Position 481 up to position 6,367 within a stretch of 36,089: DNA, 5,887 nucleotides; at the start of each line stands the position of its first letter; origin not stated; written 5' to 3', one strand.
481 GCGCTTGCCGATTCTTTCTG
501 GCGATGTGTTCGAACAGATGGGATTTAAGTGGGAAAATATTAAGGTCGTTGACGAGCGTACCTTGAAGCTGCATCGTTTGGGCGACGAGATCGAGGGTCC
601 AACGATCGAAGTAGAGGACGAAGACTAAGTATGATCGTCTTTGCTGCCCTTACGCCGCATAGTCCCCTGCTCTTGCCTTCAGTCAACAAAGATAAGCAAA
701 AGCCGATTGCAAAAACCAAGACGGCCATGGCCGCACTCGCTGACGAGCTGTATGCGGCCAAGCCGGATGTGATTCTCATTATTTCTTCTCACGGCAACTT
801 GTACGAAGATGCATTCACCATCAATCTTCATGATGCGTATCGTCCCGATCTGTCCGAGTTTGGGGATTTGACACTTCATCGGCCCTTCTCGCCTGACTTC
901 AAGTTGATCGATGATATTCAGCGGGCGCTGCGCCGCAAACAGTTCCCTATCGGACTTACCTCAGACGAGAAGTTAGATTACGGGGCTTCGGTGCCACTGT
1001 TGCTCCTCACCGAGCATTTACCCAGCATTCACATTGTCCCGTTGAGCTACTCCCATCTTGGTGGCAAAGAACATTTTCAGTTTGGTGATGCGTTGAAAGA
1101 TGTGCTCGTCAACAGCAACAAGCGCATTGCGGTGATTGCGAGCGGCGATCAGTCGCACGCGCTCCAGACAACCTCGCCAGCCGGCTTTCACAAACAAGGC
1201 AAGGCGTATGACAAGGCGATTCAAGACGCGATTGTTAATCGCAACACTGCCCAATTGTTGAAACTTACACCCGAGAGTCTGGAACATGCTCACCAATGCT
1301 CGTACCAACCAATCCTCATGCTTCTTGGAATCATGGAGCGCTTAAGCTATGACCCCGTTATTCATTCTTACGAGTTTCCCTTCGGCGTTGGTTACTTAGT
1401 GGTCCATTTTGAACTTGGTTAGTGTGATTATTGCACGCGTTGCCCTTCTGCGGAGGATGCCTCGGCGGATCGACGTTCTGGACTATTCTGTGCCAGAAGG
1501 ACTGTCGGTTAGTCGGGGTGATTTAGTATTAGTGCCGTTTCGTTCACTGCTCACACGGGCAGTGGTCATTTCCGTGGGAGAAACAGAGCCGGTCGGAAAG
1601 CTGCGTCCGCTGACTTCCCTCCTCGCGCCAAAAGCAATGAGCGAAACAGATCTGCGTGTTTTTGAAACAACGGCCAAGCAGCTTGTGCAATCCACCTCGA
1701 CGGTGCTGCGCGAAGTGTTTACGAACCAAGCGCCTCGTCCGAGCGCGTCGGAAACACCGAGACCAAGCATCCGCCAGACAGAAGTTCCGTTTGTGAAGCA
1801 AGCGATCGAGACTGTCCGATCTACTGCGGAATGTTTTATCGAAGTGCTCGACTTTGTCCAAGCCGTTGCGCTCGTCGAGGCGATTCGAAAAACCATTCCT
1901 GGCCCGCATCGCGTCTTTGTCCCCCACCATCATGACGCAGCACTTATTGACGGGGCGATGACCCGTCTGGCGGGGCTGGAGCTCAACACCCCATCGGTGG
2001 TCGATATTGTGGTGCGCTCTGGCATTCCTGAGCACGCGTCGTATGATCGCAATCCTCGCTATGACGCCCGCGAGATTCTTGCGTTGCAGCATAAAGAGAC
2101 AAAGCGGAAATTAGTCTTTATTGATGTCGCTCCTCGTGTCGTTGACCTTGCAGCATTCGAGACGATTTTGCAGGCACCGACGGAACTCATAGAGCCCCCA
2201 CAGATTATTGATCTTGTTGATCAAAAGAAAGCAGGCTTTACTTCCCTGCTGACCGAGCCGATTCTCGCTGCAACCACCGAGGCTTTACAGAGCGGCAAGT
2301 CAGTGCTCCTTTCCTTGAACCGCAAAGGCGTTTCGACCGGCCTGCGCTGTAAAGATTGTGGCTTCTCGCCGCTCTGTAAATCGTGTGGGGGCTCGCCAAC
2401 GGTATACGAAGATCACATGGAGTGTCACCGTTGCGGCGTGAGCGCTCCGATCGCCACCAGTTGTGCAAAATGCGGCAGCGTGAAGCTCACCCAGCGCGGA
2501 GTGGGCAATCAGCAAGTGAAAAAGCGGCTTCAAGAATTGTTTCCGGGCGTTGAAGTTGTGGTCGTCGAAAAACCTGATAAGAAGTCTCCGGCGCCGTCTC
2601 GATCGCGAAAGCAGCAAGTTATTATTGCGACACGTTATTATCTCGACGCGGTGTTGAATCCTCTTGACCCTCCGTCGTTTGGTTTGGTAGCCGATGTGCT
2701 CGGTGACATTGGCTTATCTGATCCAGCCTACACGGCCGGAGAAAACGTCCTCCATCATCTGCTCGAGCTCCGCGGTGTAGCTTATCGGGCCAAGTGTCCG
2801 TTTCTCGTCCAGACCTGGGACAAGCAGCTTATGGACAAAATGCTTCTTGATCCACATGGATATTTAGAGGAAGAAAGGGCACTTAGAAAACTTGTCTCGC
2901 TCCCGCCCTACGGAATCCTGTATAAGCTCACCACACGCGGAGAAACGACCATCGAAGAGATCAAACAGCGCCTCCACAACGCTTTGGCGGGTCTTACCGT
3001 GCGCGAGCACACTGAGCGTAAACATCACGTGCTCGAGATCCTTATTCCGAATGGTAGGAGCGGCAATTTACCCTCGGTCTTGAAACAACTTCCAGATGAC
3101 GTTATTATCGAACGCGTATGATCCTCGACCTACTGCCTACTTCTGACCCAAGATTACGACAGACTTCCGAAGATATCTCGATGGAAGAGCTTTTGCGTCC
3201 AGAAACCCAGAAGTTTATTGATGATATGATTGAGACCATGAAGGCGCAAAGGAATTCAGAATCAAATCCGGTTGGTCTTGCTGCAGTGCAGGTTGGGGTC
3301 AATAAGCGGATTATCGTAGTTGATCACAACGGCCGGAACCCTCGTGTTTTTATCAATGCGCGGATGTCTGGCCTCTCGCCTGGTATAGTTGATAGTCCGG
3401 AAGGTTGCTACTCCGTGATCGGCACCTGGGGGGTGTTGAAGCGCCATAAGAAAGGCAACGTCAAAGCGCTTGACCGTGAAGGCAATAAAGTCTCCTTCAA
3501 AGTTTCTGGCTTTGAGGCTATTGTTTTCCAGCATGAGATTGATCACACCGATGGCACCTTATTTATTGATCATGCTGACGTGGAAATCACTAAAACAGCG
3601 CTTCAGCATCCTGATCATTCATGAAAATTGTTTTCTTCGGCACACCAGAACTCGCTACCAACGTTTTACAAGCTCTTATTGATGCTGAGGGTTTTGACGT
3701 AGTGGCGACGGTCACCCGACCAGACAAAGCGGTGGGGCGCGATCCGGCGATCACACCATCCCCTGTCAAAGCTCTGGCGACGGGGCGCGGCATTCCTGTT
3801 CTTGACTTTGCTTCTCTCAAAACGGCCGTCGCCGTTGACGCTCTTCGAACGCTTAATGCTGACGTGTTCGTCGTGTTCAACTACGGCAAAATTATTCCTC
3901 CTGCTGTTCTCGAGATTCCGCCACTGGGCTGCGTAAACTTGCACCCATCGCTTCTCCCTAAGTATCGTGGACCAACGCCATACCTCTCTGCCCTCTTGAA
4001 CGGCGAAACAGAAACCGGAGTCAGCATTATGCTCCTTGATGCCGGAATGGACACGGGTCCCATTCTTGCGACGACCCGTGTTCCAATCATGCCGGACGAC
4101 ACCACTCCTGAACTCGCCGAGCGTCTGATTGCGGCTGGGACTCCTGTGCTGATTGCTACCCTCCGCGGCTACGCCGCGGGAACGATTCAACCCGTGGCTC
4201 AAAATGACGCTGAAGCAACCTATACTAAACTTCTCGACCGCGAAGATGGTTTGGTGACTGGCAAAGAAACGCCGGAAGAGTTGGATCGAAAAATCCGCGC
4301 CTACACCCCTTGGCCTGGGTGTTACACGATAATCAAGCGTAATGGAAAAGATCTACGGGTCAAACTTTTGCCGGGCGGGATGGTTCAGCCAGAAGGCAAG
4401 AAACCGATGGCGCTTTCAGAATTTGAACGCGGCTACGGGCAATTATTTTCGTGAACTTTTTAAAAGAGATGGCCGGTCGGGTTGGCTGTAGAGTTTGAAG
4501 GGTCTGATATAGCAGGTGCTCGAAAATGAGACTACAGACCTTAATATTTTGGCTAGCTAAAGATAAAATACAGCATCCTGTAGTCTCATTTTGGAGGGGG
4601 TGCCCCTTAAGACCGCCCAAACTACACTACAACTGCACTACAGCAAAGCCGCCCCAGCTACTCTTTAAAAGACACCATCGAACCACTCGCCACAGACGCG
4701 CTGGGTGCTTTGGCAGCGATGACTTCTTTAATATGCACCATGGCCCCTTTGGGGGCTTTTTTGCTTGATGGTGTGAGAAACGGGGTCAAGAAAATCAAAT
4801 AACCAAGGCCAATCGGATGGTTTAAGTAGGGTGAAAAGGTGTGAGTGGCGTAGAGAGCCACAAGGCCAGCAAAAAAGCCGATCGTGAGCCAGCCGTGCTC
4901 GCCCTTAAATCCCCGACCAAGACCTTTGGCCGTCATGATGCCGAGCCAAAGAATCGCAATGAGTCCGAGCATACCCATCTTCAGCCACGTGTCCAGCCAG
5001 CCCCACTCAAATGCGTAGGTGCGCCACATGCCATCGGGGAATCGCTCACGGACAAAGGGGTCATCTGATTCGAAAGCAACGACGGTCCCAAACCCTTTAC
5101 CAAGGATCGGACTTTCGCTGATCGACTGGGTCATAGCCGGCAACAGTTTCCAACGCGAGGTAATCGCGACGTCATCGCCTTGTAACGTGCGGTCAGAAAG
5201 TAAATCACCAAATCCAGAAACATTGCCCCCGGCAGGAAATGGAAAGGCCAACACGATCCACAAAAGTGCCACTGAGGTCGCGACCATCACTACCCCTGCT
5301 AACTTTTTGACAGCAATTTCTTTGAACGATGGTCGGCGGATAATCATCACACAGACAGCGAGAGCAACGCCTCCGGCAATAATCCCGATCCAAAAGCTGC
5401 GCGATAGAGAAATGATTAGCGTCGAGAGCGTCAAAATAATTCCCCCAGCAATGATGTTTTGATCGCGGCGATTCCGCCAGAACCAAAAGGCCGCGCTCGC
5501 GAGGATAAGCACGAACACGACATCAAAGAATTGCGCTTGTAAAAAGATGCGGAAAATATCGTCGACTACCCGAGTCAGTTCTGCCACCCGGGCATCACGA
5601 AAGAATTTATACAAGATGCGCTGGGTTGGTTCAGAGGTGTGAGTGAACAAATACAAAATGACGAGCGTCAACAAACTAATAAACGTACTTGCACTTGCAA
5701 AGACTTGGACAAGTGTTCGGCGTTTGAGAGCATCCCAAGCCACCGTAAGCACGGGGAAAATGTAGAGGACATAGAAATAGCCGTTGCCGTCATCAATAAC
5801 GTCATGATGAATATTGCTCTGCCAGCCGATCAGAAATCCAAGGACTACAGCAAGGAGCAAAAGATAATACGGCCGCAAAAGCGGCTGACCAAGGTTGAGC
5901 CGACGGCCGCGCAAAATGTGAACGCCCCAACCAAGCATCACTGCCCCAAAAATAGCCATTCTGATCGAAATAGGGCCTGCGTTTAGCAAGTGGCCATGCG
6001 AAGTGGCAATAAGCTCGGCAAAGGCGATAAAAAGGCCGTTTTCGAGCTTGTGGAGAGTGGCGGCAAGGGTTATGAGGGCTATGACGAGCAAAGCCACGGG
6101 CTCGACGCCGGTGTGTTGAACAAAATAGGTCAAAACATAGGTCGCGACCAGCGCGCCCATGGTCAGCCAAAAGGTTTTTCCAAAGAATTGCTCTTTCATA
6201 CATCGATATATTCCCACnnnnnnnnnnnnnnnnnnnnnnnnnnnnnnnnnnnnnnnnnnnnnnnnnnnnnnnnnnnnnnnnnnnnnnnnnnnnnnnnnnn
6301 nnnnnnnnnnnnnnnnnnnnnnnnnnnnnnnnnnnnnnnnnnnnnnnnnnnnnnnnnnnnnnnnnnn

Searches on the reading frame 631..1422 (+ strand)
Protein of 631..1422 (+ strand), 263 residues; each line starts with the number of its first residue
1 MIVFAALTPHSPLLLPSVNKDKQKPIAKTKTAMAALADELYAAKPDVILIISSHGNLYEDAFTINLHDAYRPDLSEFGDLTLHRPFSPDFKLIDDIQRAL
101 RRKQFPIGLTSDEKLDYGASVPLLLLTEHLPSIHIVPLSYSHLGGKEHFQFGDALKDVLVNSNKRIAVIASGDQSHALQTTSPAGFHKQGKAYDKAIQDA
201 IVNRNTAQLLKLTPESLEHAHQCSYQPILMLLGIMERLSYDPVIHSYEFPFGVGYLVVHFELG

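Call 13: search_protein_families(library=pfam, proteins=[window:631-1422:+], max_evalue=0.001)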
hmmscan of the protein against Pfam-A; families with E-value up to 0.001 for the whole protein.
window:631-1422:+ (263 aa): 1 family
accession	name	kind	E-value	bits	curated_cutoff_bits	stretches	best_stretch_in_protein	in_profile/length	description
PF02900.23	LigB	-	1.3e-35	123.2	26.3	1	5-257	2-268/269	Catalytic LigB subunit of aromatic ring-opening dioxygenase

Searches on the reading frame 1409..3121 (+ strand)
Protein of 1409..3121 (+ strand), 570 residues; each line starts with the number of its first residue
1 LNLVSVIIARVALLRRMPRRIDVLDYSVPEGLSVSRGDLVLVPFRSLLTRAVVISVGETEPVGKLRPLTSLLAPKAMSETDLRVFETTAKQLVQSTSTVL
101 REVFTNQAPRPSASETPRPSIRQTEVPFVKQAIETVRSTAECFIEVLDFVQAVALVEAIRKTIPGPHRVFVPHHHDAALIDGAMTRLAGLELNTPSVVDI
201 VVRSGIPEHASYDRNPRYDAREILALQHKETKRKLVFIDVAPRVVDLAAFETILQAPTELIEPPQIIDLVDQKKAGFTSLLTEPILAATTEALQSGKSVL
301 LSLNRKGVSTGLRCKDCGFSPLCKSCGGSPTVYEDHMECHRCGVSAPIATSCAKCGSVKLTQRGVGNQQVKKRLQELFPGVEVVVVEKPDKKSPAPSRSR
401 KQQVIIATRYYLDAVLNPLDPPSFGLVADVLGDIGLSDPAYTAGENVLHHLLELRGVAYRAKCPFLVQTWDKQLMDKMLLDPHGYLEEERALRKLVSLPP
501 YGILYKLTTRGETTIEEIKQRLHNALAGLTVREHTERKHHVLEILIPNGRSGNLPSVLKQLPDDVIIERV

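Call 13: search_protein_families(library=pfam, proteins=[window:1409-3121:+], max_evalue=0.001)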
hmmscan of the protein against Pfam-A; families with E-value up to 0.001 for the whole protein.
window:1409-3121:+ (570 aa): 1 family
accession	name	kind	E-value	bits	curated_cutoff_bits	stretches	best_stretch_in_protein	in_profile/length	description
PF17764.6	PriA_3primeBD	-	4.1e-09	36.6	22.7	1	23-102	11-93/96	3'DNA-binding domain (3'BD)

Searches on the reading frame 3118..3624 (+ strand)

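Call 13: search_protein_families(library=pfam, proteins=[window:3118-3624:+], max_evalue=0.001)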
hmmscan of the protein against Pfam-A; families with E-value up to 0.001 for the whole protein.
window:3118-3624:+ (168 aa): 1 family
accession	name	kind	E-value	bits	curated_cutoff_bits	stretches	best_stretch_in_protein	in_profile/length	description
PF01327.26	Pep_deformylase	-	1.6e-39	135.4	22.8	1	4-154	3-151/156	Polypeptide deformylase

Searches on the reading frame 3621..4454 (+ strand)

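Call 13: search_protein_families(library=pfam, proteins=[window:3621-4454:+], max_evalue=0.001)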
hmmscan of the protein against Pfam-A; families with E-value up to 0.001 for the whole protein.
window:3621-4454:+ (277 aa): 2 families
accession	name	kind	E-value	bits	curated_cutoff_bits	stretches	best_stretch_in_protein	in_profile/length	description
PF00551.24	Formyl_trans_N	-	6.2e-42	143.8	26.1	1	1-180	1-180/181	Formyl transferase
PF02911.23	Formyl_trans_C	-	3.3e-08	34.1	21.1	1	206-247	3-42/100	Formyl transferase, C-terminal domain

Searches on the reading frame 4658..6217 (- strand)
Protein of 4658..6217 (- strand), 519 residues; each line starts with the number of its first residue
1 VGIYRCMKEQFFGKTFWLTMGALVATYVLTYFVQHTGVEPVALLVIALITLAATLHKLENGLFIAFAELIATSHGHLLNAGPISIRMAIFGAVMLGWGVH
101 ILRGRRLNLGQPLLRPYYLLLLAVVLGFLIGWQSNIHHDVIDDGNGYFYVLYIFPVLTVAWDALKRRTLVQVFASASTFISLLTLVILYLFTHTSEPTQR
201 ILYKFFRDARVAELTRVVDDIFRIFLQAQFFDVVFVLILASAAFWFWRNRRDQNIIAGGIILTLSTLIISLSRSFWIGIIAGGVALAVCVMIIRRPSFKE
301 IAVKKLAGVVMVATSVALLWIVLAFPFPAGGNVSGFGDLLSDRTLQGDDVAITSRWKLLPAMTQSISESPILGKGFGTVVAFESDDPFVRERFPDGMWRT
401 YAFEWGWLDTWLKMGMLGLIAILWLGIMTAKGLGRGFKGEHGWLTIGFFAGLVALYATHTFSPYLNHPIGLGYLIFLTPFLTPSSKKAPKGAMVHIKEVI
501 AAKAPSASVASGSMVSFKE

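Call 13: search_protein_families(library=pfam, proteins=[window:4658-6217:-], max_evalue=0.001)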
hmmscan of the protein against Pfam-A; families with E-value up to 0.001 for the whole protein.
window:4658-6217:- (519 aa): 1 family
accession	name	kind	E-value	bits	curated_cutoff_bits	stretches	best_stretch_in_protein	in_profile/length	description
PF04932.20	Wzy_C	-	3.1e-11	43.7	31.7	1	260-423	3-149/149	O-Antigen ligase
